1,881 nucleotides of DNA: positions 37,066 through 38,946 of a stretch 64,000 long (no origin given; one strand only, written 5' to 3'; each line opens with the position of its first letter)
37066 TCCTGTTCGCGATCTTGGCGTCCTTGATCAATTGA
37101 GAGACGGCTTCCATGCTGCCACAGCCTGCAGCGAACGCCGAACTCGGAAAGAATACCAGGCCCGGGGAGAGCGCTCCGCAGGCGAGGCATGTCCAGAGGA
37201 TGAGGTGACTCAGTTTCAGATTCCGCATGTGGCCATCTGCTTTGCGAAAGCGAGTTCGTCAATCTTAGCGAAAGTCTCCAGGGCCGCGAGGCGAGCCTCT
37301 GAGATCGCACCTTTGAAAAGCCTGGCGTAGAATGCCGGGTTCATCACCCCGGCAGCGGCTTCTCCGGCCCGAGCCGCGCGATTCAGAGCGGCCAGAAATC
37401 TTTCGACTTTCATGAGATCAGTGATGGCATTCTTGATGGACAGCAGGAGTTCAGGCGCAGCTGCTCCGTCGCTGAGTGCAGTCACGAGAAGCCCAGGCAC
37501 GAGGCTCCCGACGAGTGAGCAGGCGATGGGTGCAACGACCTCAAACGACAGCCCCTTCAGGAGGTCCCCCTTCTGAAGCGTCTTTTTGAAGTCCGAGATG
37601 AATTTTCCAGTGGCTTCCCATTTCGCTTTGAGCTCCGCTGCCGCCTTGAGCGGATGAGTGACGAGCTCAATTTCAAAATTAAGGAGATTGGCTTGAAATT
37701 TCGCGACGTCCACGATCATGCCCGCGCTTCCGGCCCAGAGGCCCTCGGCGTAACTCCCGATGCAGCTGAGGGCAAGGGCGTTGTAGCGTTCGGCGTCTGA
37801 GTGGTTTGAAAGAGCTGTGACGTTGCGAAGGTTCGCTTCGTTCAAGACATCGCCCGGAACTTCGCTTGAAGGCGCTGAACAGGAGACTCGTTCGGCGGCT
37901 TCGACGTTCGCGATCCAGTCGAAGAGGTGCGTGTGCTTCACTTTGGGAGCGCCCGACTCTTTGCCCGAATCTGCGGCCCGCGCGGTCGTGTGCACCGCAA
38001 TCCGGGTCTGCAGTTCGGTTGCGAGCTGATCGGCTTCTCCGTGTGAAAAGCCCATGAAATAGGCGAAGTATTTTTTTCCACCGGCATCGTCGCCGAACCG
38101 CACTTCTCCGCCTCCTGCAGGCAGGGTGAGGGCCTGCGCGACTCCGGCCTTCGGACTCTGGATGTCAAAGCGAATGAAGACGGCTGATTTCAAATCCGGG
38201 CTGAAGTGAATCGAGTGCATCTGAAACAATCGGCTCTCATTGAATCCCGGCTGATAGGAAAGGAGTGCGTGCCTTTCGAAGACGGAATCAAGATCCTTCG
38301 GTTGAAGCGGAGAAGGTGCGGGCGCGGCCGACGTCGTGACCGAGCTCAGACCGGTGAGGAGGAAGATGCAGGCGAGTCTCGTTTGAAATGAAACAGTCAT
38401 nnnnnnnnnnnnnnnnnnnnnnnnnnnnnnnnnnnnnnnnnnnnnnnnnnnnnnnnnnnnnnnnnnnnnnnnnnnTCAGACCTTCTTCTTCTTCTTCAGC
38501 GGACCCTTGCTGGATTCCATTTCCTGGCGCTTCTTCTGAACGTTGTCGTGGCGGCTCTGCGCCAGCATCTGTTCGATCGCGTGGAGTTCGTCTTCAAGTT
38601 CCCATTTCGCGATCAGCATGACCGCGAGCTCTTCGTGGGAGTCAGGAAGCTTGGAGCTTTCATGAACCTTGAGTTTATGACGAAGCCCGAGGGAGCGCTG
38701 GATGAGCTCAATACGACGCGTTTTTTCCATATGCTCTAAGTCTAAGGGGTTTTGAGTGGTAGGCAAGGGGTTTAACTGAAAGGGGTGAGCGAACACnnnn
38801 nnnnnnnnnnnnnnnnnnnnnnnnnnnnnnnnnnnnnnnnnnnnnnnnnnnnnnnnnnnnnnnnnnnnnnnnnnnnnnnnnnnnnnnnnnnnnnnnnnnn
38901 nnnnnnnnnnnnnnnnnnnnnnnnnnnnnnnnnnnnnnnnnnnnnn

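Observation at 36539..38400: Translationally coupled secreted-protein + lipoprotein pair whose second member ends in a complete YoeB/RelE-fold domain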

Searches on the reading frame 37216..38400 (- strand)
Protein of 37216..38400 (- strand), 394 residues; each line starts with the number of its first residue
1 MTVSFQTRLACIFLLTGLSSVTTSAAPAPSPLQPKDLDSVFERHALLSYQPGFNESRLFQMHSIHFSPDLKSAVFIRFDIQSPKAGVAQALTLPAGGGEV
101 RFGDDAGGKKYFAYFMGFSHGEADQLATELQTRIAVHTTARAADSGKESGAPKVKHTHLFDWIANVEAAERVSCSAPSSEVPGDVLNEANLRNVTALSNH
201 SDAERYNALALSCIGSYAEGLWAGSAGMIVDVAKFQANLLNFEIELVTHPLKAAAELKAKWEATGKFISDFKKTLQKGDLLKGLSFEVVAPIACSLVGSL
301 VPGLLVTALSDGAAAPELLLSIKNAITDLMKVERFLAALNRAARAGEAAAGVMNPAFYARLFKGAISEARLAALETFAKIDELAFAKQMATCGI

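Call 3: search_protein_families(library=pfam, proteins=[window:37216-38400:-], max_evalue=1)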
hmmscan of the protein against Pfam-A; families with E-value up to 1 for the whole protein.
window:37216-38400:- (394 aa): 0 families

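Call 4: search_protein_families(library=ncbifam, proteins=[window:37216-38400:-], max_evalue=1)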
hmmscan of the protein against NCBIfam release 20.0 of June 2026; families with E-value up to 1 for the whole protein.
window:37216-38400:- (394 aa): 0 families

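Call 8: find_homologous_proteins(query=window:37216-38400:-, max_evalue=0.001)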
Query window:37216-38400:- (394 aa): 1 proteins with E <= 0.001 among 8000 candidates.
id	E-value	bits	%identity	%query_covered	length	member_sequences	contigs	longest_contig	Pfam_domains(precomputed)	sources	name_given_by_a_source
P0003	6.4e-254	860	100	100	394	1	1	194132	-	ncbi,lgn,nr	ncbi:MAG: hypothetical protein H7222_13895 [Methylotenera sp.]|nr:hypothetical protein [Oligoflexia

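Call 52: search_solved_structures(query=A5, max_evalue=10, show_alignments=2)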
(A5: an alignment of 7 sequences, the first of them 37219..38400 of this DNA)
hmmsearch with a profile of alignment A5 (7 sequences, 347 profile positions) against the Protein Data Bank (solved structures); distinct sequences matched with E-value up to 10: 1.
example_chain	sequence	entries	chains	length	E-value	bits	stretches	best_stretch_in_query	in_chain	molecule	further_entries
9e78_0A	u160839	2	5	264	1.5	11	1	174-220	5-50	CCDC81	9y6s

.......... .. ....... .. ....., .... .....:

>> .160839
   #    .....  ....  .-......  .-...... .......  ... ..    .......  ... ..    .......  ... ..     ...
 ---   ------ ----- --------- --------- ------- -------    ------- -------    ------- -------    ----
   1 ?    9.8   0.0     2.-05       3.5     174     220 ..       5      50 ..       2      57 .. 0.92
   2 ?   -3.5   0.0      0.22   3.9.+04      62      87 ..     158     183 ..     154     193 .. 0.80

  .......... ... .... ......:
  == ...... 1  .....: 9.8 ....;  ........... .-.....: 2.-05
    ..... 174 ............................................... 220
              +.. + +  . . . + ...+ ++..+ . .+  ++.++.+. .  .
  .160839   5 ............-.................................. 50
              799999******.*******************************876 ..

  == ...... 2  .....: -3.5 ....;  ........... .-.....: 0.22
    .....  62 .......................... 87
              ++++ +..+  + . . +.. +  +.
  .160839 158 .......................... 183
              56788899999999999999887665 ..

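Call 67: predict_structure(alignment_id=A7)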
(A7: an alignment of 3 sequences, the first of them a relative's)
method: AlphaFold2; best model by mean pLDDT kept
length: 394 residues; sequences in the alignment: 3
mean_pLDDT: 36.9   pTM: 0.33
mean pLDDT of the five models: 36.9, 36.7, 36.4, 34.6, 30.5
residues with pLDDT >= 90: 0; 70-90: 0; 50-70: 49; < 50: 345
segments of 3 or more residues with pLDDT < 50: 1-70, 79-91, 93-97, 136-269, 274-394
pLDDT, mean of each block of 10 residues (from residue 1): 35 32 29 29 30 33 44 51 36 46 58 59 61 49 42 33 25 23 34 33 34 28 26 38 32 41 45 46 39 39 34 34 36 32 27 33 33 29 32 30
secondary structure, 60 per line:
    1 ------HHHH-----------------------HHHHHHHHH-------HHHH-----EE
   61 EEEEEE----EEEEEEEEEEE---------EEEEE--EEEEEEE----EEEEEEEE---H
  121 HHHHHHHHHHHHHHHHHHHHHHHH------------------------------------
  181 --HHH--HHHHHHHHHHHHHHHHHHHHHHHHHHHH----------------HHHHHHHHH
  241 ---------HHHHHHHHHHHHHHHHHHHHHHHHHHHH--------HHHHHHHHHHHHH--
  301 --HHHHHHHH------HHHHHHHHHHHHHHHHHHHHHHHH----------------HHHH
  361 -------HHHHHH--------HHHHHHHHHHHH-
elements in order: H7-10 H34-42 H50-53 E59-66 E71-81 E91-95 E98-104 E109-116 H120-144 H188-215 H232-240 H250-277 H286-298 H303-310 H317-340 H357-360 H368-373 H382-393

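Call 94: search_protein_families(library=padloc, proteins=[P0003], max_evalue=0.01)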
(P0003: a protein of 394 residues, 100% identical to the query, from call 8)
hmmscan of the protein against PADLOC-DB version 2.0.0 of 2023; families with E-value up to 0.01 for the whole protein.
P0003 (394 aa): 0 families

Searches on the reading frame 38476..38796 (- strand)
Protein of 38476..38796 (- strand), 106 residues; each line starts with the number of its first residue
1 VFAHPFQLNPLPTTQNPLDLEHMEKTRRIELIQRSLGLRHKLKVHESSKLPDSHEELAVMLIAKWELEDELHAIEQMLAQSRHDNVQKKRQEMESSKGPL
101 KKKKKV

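Call 3: search_protein_families(library=pfam, proteins=[window:38476-38796:-], max_evalue=1)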
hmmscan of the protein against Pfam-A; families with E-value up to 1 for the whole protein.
window:38476-38796:- (106 aa): 1 family
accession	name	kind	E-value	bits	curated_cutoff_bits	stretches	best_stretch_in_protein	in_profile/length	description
PF18677.6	ArnB_C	-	0.055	13.8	26.3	1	24-48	40-64/72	Archaellum regulatory network B, C-terminal domain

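Call 4: search_protein_families(library=ncbifam, proteins=[window:38476-38796:-], max_evalue=1)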
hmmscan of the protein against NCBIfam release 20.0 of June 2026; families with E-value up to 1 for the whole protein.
window:38476-38796:- (106 aa): 0 families
